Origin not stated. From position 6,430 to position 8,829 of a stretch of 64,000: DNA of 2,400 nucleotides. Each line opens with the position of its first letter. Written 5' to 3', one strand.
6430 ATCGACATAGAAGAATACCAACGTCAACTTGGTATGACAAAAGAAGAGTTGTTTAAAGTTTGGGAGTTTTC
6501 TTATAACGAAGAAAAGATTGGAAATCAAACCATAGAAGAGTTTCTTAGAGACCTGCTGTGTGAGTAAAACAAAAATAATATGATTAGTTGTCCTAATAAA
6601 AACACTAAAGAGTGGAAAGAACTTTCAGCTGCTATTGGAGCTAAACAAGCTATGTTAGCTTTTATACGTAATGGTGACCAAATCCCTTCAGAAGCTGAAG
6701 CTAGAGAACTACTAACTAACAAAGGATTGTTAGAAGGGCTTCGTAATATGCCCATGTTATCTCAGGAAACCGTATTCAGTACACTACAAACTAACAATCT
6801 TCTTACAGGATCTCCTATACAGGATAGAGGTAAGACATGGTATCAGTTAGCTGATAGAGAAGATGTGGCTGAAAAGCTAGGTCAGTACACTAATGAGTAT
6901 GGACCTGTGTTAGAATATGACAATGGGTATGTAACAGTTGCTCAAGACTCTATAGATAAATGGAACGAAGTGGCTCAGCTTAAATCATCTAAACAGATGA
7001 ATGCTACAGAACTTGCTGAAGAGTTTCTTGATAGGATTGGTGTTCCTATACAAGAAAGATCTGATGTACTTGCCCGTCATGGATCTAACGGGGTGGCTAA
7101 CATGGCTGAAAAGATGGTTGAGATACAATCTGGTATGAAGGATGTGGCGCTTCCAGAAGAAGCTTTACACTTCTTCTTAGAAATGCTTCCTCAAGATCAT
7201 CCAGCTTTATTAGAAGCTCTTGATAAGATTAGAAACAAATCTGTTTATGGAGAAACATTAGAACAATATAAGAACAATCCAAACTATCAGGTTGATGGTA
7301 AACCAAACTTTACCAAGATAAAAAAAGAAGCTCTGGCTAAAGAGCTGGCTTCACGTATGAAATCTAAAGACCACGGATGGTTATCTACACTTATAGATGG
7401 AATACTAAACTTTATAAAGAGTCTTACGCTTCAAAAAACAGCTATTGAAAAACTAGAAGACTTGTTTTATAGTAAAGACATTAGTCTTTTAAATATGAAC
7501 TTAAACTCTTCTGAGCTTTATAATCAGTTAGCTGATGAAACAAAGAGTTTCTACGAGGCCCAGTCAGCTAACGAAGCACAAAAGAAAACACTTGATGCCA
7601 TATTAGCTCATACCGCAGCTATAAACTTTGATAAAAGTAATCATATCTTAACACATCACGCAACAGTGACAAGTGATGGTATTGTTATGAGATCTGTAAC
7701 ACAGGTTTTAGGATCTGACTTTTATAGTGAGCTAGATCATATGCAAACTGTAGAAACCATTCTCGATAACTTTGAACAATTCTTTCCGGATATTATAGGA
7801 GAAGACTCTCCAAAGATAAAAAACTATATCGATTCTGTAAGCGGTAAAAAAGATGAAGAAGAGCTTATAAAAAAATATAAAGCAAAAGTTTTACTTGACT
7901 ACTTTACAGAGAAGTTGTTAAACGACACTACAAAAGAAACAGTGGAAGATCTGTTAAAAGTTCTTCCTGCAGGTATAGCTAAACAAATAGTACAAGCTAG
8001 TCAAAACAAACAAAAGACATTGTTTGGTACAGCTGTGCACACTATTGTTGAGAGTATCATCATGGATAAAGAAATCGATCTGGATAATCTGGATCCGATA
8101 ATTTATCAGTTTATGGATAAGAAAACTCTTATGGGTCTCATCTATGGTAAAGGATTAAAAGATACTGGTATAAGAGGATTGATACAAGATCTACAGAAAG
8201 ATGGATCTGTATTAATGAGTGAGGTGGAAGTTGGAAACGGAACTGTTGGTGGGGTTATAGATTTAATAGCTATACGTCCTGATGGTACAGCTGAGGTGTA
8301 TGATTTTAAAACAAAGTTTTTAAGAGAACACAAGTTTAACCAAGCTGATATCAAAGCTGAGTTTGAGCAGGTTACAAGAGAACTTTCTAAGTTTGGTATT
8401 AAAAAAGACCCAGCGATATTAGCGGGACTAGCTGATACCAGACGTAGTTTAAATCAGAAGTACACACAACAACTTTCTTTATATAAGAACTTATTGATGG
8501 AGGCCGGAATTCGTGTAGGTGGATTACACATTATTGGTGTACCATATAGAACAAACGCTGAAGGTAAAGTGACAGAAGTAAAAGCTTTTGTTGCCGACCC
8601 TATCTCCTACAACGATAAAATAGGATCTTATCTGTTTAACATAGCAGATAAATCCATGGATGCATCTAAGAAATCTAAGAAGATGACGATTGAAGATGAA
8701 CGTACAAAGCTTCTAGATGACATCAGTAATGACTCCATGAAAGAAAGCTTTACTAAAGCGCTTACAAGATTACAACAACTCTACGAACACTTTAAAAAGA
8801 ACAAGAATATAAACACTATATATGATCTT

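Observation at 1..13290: Two back-to-back giant ORFs (2188 and 2236 aa), the first with the DFDID triad of crAss-like virion RNA polymerases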

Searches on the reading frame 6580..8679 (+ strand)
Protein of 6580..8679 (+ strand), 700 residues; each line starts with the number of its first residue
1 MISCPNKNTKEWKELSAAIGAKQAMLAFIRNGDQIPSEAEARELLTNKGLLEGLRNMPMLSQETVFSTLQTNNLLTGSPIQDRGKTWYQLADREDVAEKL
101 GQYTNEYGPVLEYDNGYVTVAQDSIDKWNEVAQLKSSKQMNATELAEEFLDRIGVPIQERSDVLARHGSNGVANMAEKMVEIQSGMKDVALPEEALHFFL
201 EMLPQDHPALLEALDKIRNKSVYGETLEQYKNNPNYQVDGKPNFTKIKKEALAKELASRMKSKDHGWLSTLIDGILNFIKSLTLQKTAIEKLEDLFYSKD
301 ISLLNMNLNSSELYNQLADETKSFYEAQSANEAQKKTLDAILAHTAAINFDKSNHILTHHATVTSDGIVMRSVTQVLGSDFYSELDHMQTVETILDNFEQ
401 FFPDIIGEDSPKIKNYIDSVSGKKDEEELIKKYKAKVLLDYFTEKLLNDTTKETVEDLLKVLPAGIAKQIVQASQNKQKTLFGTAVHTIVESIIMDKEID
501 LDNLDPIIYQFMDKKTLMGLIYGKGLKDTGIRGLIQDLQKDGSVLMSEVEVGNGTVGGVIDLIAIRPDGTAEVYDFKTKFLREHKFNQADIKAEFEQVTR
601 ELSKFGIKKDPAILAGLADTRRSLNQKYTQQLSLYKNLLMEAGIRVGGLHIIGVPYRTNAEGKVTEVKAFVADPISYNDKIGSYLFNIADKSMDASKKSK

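Call 44: predict_structure(alignment_id=A1)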
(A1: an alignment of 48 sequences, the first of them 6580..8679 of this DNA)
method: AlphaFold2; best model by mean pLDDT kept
length: 700 residues; sequences in the alignment: 48
mean_pLDDT: 83.1   pTM: 0.58
mean pLDDT of the five models: 83.1, 81.4, 81.2, 79.7, 78.3
residues with pLDDT >= 90: 196; 70-90: 420; 50-70: 55; < 50: 29
segments of 3 or more residues with pLDDT < 50: 48-53, 265-269, 275-284
pLDDT, mean of each block of 10 residues (from residue 1): 73 86 82 83 63 59 85 87 88 86 81 89 80 59 82 79 80 78 87 91 83 87 87 76 85 88 56 48 62 78 62 66 85 92 88 85 71 92 85 89 88 86 88 88 80 78 87 87 91 88 89 91 84 91 93 94 96 95 78 91 90 89 94 96 94 92 89 89 85 74
secondary structure, 60 per line:
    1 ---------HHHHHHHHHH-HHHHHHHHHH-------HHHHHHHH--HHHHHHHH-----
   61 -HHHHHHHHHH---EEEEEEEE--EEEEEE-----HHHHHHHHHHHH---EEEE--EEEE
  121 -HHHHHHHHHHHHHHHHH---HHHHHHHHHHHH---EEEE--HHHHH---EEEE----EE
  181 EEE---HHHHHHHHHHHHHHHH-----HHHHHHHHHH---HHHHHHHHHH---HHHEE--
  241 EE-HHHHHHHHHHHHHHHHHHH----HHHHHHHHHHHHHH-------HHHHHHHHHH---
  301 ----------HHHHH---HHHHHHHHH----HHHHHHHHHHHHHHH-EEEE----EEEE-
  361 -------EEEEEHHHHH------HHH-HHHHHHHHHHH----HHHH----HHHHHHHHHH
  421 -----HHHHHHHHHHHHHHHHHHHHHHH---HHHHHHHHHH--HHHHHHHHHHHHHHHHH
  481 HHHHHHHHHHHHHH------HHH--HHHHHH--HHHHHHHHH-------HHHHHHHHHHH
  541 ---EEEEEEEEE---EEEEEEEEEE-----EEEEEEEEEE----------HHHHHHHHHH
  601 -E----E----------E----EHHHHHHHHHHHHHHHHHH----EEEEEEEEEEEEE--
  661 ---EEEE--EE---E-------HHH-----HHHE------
elements in order (helices of 4 or more, strands of 3 or more residues): H10-19 H21-30 H38-45 H48-55 H62-71 E75-82 E85-90 H96-107 E111-114 E117-120 H122-138 H142-153 E157-160 H163-167 E171-174 E179-183 H187-202 H208-217 H221-230 H244-262 H267-280 H288-297 H311-315 H319-327 H332-346 E348-351 E356-359 E368-372 H373-377 H388-398 H403-406 H411-420 H426-448 H452-461 H464-494 H506-511 H514-522 H530-540 E544-552 E556-565 E571-580 H591-600 H624-641 E646-658 E664-667

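Call 48: fold_search(model_id=the predicted structure, library=pdb)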
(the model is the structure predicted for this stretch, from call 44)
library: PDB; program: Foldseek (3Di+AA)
matches with E <= 10: 290; with E <= 0.001: 0
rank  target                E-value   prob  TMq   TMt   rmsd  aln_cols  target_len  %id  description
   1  3pov_A                4.4e-02  0.47  0.12  0.17  20.1       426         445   10  Crystal structure of a SOX-DNA complex (released 2011-09-21)
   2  7lw7                  6.6e-02  0.91  0.10  0.23  10.1       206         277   13  Human Exonuclease 5 crystal structure (released 2021-07-14)
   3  7lw8_A                7.9e-02  0.47  0.08  0.18  14.7       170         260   16  Human Exonuclease 5 crystal structure in complex with a ssDNA (released 2021-07-14)
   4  7lwa_A                8.3e-02  0.54  0.09  0.20  14.9       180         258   16  Human Exonuclease 5 crystal structure (T88E) in complex with ssDNA and Mg (released 2021-07-14)
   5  7lw9_A                1.1e-01  0.51  0.09  0.20  14.8       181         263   15  Human Exonuclease 5 crystal structure in complex with ssDNA, Sm, and Na (released 2021-07-14)
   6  7mi4_A                3.4e-01  0.63  0.10  0.12  13.3       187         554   14  Symmetrical PAM-PAM prespacer bound Cas4/Cas1/Cas2 complex (released 2021-11-17)
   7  4ic1_D                3.4e-01  0.30  0.11  0.28  14.8       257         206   13  Crystal structure of SSO0001 (released 2013-01-16)
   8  3ebc_B                4.3e-01  0.35  0.07  0.18   7.5       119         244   13  Structure of N141A HincII with Cognate DNA (released 2008-12-23)
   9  6ppr_A                4.5e-01  0.57  0.14  0.12   7.8       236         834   17  Cryo-EM structure of AdnA(D934A)-AdnB(D1014A) in complex with AMPPNP and DNA (released 2019-11-20)
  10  3e45_B                5.2e-01  0.41  0.08  0.19   6.2       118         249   11  Q138F HincII bound to Noncognate DNA (GTGCAC) and Ca2+ (released 2008-08-26)
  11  7sjr_A                5.2e-01  0.07  0.13  0.10  33.8       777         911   11  Cryo-EM structure of AdnA-AdnB(W325A) in complex with DNA and AMPPNP (released 2021-12-22)
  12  7dkg_A                5.4e-01  0.11  0.10  0.14  21.2       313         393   10  Influenza H5N1 nucleoprotein (truncated) in complex with nucleotides (released 2021-04-14)
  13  3e43_B                6.0e-01  0.38  0.08  0.20   6.2       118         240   11  Q138F HincII bound to GTTAAC and cocrystallized with 2.5 mM MgCl2 (released 2008-08-26)
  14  9iab_B                6.0e-01  0.38  0.12  0.26  11.8       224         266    9  Structure of the Argonaute-associated Cas4 family protein 1 (ACE1) from Chroococcidiopsis thermalis (CtACE1) (released 2025-04-23)
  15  1tx3_D                6.8e-01  0.28  0.06  0.16   9.6       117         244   11  HINCII BOUND TO COGNATE DNA (released 2005-02-15)
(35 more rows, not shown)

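Call 95: search_solved_structures(query=A1, max_evalue=1, show_alignments=2)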
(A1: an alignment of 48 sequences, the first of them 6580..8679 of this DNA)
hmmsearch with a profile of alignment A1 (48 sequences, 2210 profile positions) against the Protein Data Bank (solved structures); distinct sequences matched with E-value up to 1: 1.
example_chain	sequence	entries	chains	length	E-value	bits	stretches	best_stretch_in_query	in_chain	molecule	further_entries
2j0n_A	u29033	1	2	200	0.047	14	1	1230-1358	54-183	INVASIN IPAD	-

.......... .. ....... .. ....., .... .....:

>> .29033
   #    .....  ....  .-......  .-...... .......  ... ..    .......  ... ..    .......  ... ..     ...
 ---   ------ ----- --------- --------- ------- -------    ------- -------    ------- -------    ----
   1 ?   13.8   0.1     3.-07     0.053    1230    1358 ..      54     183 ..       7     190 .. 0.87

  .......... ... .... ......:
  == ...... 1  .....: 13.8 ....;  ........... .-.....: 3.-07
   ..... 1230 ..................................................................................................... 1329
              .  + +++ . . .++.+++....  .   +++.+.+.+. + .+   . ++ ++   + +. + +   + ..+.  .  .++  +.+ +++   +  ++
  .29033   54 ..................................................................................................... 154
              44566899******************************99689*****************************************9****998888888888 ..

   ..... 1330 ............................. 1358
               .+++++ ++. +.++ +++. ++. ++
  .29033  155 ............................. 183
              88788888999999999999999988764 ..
